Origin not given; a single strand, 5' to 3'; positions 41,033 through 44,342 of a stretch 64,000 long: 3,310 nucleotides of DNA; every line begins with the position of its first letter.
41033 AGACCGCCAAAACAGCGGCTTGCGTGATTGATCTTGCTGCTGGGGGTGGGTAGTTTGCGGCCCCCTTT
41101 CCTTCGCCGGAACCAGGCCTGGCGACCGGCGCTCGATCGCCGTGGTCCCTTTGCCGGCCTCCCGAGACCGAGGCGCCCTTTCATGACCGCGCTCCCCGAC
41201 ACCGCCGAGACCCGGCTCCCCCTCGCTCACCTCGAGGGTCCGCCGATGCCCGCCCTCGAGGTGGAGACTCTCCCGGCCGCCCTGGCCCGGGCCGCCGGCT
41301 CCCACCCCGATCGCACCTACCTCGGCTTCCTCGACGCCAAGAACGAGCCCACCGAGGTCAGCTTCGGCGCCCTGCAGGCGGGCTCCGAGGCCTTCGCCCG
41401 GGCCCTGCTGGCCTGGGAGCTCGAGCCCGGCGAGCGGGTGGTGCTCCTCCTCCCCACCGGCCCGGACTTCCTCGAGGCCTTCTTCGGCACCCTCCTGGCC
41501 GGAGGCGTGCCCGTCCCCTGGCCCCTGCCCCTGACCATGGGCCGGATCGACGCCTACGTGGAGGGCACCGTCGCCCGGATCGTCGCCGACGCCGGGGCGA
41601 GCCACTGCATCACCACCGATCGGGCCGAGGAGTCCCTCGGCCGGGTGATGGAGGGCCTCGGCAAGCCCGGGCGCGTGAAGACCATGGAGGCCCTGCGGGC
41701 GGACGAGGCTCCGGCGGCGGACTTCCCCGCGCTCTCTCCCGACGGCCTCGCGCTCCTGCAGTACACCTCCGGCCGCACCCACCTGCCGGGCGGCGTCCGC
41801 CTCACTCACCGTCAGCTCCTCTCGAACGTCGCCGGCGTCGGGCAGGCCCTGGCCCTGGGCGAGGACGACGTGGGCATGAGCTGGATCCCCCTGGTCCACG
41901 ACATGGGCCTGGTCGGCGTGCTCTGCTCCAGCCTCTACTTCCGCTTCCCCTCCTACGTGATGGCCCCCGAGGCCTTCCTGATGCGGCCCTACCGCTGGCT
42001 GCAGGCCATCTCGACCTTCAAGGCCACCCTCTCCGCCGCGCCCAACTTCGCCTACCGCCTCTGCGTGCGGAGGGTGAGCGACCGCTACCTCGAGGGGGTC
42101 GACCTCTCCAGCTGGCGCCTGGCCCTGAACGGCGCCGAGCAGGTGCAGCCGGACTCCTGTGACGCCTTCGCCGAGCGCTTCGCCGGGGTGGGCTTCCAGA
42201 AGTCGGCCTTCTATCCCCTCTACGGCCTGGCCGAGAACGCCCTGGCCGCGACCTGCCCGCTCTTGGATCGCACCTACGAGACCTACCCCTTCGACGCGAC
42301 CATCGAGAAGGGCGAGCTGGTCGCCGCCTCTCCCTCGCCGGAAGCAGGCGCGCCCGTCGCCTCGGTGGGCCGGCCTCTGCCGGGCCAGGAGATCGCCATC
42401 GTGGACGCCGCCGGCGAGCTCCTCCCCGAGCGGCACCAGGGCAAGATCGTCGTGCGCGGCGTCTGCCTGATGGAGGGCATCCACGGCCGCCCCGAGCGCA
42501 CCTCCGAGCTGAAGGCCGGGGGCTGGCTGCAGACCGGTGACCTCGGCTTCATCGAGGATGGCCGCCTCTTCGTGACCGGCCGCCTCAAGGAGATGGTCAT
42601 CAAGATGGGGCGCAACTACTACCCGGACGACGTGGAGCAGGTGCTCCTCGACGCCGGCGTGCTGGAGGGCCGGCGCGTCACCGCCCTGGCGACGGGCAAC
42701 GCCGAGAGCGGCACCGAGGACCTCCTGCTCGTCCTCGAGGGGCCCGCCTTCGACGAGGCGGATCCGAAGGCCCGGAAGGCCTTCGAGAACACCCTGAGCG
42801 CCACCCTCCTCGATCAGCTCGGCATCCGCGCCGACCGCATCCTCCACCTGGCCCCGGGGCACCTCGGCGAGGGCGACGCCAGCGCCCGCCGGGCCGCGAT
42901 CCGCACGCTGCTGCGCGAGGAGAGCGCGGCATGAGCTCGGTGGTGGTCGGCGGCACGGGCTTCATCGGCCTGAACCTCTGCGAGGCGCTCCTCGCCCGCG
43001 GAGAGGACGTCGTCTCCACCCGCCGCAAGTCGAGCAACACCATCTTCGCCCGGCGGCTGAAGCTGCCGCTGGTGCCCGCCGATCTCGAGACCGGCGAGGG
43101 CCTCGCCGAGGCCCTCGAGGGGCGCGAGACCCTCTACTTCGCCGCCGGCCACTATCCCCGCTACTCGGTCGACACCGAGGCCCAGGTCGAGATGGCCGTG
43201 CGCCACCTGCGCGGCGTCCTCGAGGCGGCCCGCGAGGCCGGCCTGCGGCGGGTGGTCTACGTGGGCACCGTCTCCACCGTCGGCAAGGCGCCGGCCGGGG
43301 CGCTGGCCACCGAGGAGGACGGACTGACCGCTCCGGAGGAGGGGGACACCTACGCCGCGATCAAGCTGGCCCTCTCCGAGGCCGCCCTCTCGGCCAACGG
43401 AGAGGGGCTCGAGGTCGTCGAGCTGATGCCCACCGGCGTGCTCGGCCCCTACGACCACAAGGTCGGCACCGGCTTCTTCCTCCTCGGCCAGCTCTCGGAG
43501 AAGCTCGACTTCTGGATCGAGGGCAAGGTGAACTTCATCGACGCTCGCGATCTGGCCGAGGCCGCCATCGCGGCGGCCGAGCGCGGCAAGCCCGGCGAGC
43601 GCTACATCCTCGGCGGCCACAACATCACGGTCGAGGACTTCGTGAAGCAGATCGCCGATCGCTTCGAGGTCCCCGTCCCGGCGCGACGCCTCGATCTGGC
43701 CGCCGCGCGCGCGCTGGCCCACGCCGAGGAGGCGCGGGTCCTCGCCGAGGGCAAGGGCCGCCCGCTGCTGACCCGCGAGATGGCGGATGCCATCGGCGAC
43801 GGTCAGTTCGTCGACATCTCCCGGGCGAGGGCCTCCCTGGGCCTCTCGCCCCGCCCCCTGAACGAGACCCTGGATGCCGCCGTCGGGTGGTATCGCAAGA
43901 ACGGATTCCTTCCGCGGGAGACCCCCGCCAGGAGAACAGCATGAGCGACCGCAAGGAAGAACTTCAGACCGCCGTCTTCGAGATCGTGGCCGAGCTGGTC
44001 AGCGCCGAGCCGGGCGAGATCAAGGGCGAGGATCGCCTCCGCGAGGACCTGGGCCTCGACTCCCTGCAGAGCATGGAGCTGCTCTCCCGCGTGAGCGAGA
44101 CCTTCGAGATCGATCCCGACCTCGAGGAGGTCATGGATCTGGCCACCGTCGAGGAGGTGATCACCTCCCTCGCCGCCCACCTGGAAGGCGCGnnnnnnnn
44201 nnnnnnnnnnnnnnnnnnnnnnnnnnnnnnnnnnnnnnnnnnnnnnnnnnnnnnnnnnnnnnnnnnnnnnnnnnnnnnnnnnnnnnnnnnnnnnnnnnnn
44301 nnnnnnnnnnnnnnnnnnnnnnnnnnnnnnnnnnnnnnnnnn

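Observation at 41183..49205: Seven-gene operon with overlapping start/stop junctions: FAAL, SDR reductase, ACP, B12-radical SAM, ACAD, LhgO-like oxidase, E2-fold acyltransferase. This is the strongest candidate for an undescribed lipid-tailoring pathway.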

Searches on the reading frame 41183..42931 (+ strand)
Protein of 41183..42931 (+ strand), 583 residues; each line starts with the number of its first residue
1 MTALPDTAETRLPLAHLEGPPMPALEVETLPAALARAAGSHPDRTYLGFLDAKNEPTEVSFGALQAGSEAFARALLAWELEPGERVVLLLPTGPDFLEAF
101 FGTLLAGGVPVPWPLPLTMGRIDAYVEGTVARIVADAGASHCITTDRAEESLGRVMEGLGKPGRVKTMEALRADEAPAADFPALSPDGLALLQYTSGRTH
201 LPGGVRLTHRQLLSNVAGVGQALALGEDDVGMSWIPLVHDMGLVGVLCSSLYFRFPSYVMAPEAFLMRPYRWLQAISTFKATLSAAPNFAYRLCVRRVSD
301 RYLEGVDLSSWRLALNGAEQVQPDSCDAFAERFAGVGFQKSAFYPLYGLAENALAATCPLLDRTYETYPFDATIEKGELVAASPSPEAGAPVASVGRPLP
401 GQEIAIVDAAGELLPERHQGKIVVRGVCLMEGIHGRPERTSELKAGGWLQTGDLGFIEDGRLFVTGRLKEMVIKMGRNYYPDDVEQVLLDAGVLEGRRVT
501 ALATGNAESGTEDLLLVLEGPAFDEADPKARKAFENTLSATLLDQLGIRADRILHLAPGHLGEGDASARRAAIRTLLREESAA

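Call 10: search_protein_families(library=pfam, proteins=[window:41183-42931:+], max_evalue=0.01)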
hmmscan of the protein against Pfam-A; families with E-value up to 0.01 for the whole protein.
window:41183-42931:+ (583 aa): 1 family
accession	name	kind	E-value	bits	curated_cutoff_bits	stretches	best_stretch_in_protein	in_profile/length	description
PF00501.34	AMP-binding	-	1e-57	196.1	29.9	1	35-433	2-383/384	AMP-binding enzyme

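Call 11: search_protein_families(library=ncbifam, proteins=[window:41183-42931:+], max_evalue=0.01)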
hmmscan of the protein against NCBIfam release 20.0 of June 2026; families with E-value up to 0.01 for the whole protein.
window:41183-42931:+ (583 aa): 96 families (the best 25 are shown)
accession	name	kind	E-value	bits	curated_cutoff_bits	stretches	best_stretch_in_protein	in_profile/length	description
NF006624.1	PRK09192.1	subfamily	4.3e-116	388.5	600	1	26-552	14-535/567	fatty acyl-AMP ligase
NF004282.0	PRK05691.1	subfamily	1.7e-100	336.4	4090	1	28-504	9-487/4334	non-ribosomal peptide synthase/polyketide synthase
NF005850.0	PRK07768.1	subfamily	3.4e-88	296.2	572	1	52-562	23-527/545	long-chain-fatty-acid--CoA ligase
NF004509.1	PRK05850.1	subfamily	6.3e-78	262.5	775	1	28-561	3-551/578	fatty-acid--AMP ligase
NF038337.1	FAAL_FadD21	exception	4.9e-72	243.2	1100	1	81-572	60-564/579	fatty-acid--AMP ligase FAAL21/FadD21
NF004510.0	PRK05851.1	equivalog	4.6e-69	232.9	621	1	66-576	39-519/525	long-chain-fatty acid--ACP ligase MbtM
NF009124.0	PRK12476.1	subfamily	4.8e-68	229.8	922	1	42-561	51-587/612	fatty acyl-AMP ligase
NF038339.3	FAAL_FadD32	equivalog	3.6e-67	226.9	975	1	68-489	62-502/625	long-chain-fatty-acid--AMP ligase FadD32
NF040633.1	FadD32_Coryne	exception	9.7e-65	219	875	1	81-570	84-606/614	FadD32-like long-chain-fatty-acid--AMP ligase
NF038338.1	FAAL_FadD28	exception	4.5e-58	197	1100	1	27-563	3-555/580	fatty-acid--AMP ligase FAAL28/FadD28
NF004837.0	PRK06187.1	subfamily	1.8e-49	168.4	476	1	29-490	9-444/531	long-chain-fatty-acid--CoA ligase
NF009233.0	PRK12583.1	subfamily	5.4e-36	124.1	832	2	392-490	372-472/558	fatty acid CoA ligase family protein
NF005702.0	PRK07514.1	subfamily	1.7e-35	122.4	558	1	53-495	24-428/506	malonyl-CoA synthase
NF005801.1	PRK07656.1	equivalog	5.8e-35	120.9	657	1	29-490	2-425/500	FadD3 family acyl-CoA ligase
NF004114.0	PRK05605.1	equivalog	6.1e-34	117.3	766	3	393-507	391-508/575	long-chain-fatty-acid--CoA ligase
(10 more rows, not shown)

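Call 67: search_solved_structures(query=window:41183-42931:+, max_evalue=1e-30)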
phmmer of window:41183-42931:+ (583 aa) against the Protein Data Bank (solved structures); distinct sequences matched with E-value up to 1e-30: 18.
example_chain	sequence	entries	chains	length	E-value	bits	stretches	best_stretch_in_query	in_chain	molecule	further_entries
3pbk_A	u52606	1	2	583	3.4e-78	266.6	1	26-549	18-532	Fatty Acyl-Adenylate Ligase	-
7r7g_A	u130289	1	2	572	3.6e-75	256.7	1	44-519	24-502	Polyketide synthase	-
7r7e_A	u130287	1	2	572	5.9e-75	256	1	44-519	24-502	Polyketide synthase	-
7r7f_A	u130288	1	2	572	7e-75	255.7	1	44-519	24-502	Polyketide synthase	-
3kxw_A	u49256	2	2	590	6.7e-69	236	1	38-490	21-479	Saframycin Mx1 synthetase B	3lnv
8hd4_A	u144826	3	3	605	3.3e-57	197.4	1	29-571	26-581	Long-chain-fatty-acid--AMP ligase FadD23 | Fatty-acid-CoA ligase FadD23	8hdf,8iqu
5d6j_A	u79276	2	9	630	4e-56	193.8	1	42-491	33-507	Acyl-CoA synthase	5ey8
5icr_A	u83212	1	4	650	4.5e-56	193.6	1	42-491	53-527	Acyl-CoA synthase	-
5hm3_A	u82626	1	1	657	1e-55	192.4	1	45-487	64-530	Long-chain-fatty-acid--AMP ligase FadD32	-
6ulx_A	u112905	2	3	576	1.3e-54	188.8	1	28-581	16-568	Amino acid adenylation domain-containing protein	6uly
5ey9_A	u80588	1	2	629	1.6e-53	185.2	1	48-488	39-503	Long-chain-fatty-acid--AMP ligase FadD32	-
6ulw_A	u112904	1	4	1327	2e-53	184.9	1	27-558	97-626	Amino acid adenylation domain-containing protein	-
7wua_A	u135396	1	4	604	5.3e-50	173.6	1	76-561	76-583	Acyl-CoA synthase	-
8hcz_A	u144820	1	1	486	3e-48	167.8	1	29-471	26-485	Long-chain-fatty-acid--AMP ligase FadD23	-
5d6n_A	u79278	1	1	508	4.9e-48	167.1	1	41-467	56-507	Acyl-CoA synthase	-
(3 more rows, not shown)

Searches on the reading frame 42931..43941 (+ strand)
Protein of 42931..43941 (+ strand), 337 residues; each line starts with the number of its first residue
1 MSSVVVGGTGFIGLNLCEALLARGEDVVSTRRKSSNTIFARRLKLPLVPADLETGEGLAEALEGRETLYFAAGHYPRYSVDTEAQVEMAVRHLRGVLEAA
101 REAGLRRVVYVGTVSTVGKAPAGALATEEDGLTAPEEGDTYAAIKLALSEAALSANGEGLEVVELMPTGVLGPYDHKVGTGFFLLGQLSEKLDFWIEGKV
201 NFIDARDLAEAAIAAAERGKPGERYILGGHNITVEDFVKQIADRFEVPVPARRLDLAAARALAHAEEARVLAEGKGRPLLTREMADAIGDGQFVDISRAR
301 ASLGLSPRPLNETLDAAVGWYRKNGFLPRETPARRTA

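Call 10: search_protein_families(library=pfam, proteins=[window:42931-43941:+], max_evalue=0.01)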
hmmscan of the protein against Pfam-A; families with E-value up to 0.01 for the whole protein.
window:42931-43941:+ (337 aa): 5 families
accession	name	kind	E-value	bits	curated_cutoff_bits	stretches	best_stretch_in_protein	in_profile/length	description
PF01370.27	Epimerase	-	1.3e-28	100.5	20.9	1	4-228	2-240/240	NAD dependent epimerase/dehydratase family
PF01073.25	3Beta_HSD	-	1.7e-14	54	22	1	4-216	1-229/280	3-beta hydroxysteroid dehydrogenase/isomerase family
PF13460.12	NAD_binding_10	-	1.9e-12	47.8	27.2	1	7-119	1-104/184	NAD(P)H-binding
PF16363.11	GDP_Man_Dehyd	-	2.3e-11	44.2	27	1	5-148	2-160/332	GDP-mannose 4,6 dehydratase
PF05368.20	NmrA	-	7.5e-06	26.2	27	1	4-116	6-110/298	NmrA-like family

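Call 11: search_protein_families(library=ncbifam, proteins=[window:42931-43941:+], max_evalue=0.01)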
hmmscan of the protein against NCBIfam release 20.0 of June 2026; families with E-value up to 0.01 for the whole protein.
window:42931-43941:+ (337 aa): 10 families
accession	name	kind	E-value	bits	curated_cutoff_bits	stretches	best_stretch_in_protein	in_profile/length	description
TIGR03466.1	HpnA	hypoth_equivalog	5e-57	193.2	367.65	1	2-326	2-326/327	hopanoid-associated sugar epimerase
NF052578.1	StrlDmthSdmBMthl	equivalog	1.9e-34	119.9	600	1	1-326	1-327/328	sterol demethylase protein SdmB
NF042422.1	oxyalk_red_OleD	equivalog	5e-24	85.3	580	1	1-308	1-314/329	2-alkyl-3-oxoalkanoate reductase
NF042423.1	oxyalk_red_Shew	equivalog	3.8e-13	49.2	580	1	4-307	12-320/331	2-alkyl-3-oxoalkanoate reductase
TIGR04180.1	EDH_00030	hypoth_equivalog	3.7e-06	26.2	475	1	4-154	2-158/297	NAD-dependent 4,6-dehydratase LegB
TIGR01181.1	dTDP_gluc_dehyt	equivalog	5.4e-06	25.7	365.1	1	4-324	3-314/321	dTDP-glucose 4,6-dehydratase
NF058621.1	DiazavRedAvaA7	equivalog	0.00012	21.8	400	1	3-252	3-255/304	3-diazoavenalumate denitrifying reductase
TIGR01179.1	galE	equivalog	0.00096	18.1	262.3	1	5-125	4-133/332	UDP-glucose 4-epimerase GalE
TIGR01777.1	yfcH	hypoth_equivalog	0.0014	18.3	207.35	1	4-36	2-34/292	TIGR01777 family oxidoreductase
NF041293.1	G6PDh_Azf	equivalog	0.0041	16.6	400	1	6-119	8-121/252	NAD-dependent glucose-6-phosphate dehydrogenase Azf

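Call 39: search_solved_structures(query=window:42931-43941:+, max_evalue=0.001)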
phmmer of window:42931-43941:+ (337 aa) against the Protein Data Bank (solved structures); distinct sequences matched with E-value up to 0.001: 25.
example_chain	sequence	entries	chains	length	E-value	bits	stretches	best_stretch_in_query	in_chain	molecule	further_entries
2x4g_A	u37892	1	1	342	1.9e-38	135.8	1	4-327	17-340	NUCLEOSIDE-DIPHOSPHATE-SUGAR EPIMERASE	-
3wj7_A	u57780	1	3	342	1.1e-33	120.2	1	4-326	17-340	Putative oxidoreductase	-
6nbr_A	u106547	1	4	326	9e-11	44.9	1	5-241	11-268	Kavalactone reductase 1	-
5tqm_A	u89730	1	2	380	3e-10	43.2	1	5-257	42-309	Cinnamoyl-CoA Reductase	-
4r1s_A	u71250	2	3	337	6.3e-10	42.1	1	5-261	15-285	cinnamoyl CoA reductase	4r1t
2p5u_A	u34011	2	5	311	1.8e-08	37.4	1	3-177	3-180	UDP-glucose 4-epimerase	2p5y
6jkg_A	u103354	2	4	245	3e-08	36.6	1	4-205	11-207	Sterol-4-alpha-carboxylate 3-dehydrogenase, decarboxylating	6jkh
3ehe_A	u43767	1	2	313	4e-08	36.2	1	4-148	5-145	UDP-glucose 4-epimerase (GalE-1)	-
8fem_A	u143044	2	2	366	8e-08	35.2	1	4-252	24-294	Dihydroflavonol 4-Reductase | Panicum virgatum Dihydroflavonol 4-Reductase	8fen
6wjb_A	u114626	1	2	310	2.5e-06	30.3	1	4-174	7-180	NAD-dependent epimerase/dehydratase family protein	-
2c29_D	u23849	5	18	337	3.7e-06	29.8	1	5-246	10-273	DIHYDROFLAVONOL 4-REDUCTASE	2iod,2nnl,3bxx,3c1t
8shh_A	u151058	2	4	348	5.7e-06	29.1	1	6-230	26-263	dTDP-glucose 4,6-dehydratase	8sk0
6wj9_A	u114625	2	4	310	1.3e-05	28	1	4-174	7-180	NAD-dependent epimerase/dehydratase family protein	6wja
3icp_A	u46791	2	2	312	1.6e-05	27.6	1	3-218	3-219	NAD-dependent epimerase/dehydratase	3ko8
7ys8_A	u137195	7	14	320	1.9e-05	27.4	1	2-179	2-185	UDP-glucose 4-epimerase | UDP-glucose 4-epimerase along with EC 5.1.3.2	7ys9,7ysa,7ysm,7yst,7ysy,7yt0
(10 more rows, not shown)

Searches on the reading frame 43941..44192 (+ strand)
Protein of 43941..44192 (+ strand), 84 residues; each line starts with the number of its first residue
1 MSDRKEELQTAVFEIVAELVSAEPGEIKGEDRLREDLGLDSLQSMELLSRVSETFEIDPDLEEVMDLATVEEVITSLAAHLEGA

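Call 10: search_protein_families(library=pfam, proteins=[window:43941-44192:+], max_evalue=0.01)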
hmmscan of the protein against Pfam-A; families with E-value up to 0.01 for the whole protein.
seq(84 aa): 2 families
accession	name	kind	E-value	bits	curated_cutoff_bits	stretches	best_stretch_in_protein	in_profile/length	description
PF00550.31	PP-binding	-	8.5e-13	48.8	20.8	1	12-75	3-65/67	Phosphopantetheine attachment site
PF23297.2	ACP_SdgA_C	-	0.00024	21.6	27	1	3-79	6-81/95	Highly reducing polyketide synthase sdgA, C-terminal ACP domain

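Call 11: search_protein_families(library=ncbifam, proteins=[window:43941-44192:+], max_evalue=0.01)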
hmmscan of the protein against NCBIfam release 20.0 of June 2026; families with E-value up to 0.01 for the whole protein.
seq(84 aa): 16 families
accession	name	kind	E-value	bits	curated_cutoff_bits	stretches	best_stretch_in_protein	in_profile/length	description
NF002148.0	PRK00982.1-2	subfamily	2.6e-11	43.2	71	1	5-80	2-77/79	acyl carrier protein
NF002150.0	PRK00982.1-4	subfamily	5.1e-10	39.5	66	1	5-80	3-78/80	acyl carrier protein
TIGR00517.1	acyl_carrier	equivalog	9.1e-10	38.3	70.45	1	7-75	3-71/77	acyl carrier protein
NF002147.0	PRK00982.1-1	equivalog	8.6e-09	35.1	84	1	2-77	2-77/83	acyl carrier protein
NF006031.0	PRK08172.1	equivalog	2.1e-08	34.7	76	1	8-82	5-79/82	acyl carrier protein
NF009104.0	PRK12449.1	equivalog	1.8e-07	31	70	1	6-81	4-79/80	acyl carrier protein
NF002149.0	PRK00982.1-3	equivalog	1.8e-07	31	106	1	8-79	4-75/78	acyl carrier protein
NF058660.1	cispen_ACP_AmcB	equivalog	4.6e-07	29.9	80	1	19-72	15-70/80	cispentacin biosynthesis acyl carrier protein AmcB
NF040636.1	AcpM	exception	2e-06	27.7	146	1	5-75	3-73/93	meromycolate extension acyl carrier protein AcpM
NF002151.0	PRK00982.1-5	equivalog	4.2e-06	26.8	92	1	9-77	5-73/78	acyl carrier protein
NF003757.0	PRK05350.1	equivalog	5.9e-06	26.4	65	1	5-80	4-79/83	acyl carrier protein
NF045894.1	PKS_plus_SDR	equivalog_domain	0.00054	17.6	1740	1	3-81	1435-1513/1515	type I polyketide synthase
NF005079.0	PRK06508.1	equivalog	0.0035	17.7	83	1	12-64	8-60/93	acyl carrier protein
NF037941.1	PKS_NbtC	equivalog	0.0038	15.2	1150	1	37-78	986-1027/1027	nocobactin polyketide synthase NbtC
NF003464.0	PRK05087.1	equivalog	0.0043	17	68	1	7-77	2-74/78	D-alanine--poly(phosphoribitol) ligase subunit DltC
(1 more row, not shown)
